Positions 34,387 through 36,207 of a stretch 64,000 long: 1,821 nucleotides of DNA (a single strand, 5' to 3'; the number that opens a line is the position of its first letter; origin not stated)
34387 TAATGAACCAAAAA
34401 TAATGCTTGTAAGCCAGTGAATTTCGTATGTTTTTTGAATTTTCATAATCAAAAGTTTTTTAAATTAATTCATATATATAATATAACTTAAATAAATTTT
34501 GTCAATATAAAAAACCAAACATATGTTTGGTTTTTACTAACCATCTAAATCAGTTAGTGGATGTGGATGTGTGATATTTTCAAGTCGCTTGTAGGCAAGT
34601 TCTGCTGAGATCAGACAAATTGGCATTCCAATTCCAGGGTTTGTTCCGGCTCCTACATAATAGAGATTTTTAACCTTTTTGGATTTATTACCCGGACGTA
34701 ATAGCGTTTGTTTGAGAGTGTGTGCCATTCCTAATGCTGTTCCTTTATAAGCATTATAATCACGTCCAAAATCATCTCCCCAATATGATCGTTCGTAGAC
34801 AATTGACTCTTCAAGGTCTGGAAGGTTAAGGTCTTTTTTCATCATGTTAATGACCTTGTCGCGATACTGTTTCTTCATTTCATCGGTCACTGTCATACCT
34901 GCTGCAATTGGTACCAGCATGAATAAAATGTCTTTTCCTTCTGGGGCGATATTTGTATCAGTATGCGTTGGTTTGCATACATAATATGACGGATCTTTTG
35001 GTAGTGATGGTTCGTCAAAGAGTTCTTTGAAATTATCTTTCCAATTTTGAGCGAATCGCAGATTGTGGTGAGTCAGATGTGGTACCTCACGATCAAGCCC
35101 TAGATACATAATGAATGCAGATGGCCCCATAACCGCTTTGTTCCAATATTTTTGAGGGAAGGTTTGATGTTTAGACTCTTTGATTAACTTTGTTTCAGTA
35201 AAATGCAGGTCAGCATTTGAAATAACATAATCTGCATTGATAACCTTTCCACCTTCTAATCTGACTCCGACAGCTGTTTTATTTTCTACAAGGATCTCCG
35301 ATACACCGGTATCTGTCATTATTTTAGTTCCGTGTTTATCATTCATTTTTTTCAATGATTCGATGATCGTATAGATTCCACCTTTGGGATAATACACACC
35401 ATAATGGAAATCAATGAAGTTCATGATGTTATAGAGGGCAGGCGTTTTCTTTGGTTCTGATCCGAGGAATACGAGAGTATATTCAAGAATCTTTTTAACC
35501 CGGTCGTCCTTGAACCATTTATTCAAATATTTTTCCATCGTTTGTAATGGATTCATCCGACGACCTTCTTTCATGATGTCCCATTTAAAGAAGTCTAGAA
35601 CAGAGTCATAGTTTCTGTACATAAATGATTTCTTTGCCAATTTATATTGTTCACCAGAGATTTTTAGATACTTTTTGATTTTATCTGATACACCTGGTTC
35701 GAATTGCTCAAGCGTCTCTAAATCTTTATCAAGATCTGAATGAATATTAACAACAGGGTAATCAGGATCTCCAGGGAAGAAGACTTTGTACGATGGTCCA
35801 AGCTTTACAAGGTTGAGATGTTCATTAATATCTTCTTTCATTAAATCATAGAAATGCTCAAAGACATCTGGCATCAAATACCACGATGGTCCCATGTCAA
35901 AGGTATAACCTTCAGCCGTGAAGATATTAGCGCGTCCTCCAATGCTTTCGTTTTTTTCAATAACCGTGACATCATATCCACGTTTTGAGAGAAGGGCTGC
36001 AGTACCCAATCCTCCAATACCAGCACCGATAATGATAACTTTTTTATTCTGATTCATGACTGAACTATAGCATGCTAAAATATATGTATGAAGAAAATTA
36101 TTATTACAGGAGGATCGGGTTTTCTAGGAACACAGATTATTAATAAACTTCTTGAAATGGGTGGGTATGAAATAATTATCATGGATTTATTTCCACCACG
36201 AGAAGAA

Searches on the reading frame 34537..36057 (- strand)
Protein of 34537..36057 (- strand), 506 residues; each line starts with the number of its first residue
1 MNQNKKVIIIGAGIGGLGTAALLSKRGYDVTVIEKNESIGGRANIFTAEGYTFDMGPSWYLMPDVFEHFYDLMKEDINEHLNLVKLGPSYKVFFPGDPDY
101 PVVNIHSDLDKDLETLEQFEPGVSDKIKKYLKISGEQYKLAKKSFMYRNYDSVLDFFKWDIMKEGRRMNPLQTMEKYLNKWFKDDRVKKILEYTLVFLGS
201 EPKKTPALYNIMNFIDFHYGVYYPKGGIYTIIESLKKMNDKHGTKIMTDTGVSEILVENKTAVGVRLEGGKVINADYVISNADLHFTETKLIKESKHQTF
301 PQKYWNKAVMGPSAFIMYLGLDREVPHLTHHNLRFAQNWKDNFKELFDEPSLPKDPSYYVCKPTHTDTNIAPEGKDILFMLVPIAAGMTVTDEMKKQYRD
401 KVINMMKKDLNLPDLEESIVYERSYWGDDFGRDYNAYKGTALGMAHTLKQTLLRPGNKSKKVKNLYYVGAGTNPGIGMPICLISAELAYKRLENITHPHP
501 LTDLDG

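Call 66: search_protein_families(library=pfam, proteins=[window:34537-36057:-], max_evalue=0.00001)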
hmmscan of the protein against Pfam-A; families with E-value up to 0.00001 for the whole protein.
window:34537-36057:- (506 aa): 7 families
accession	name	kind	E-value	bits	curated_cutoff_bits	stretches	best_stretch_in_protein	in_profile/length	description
PF01593.30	Amino_oxidase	-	1.3e-35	124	19.8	1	14-488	1-438/443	Flavin containing amine oxidoreductase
PF13450.12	NAD_binding_8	-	9.1e-18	64.7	21.9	1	9-75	1-67/68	NAD(P)-binding Rossmann-like domain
PF01266.30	DAO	-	6.3e-13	49.4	27.9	1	6-287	1-207/353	FAD dependent oxidoreductase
PF00890.30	FAD_binding_2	-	3.4e-08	33.5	20.4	1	7-75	2-70/414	FAD binding domain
PF03486.20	HI0933_like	-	2.6e-07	30.8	50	0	6-42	2-38/244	HI0933-like protein Rossmann domain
PF07992.20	Pyr_redox_2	-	3.1e-07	30.5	26.1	0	6-37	2-175/291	Pyridine nucleotide-disulphide oxidoreductase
PF12831.13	FAD_oxidored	-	2.8e-06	27.3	27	0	7-75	2-70/416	FAD dependent oxidoreductase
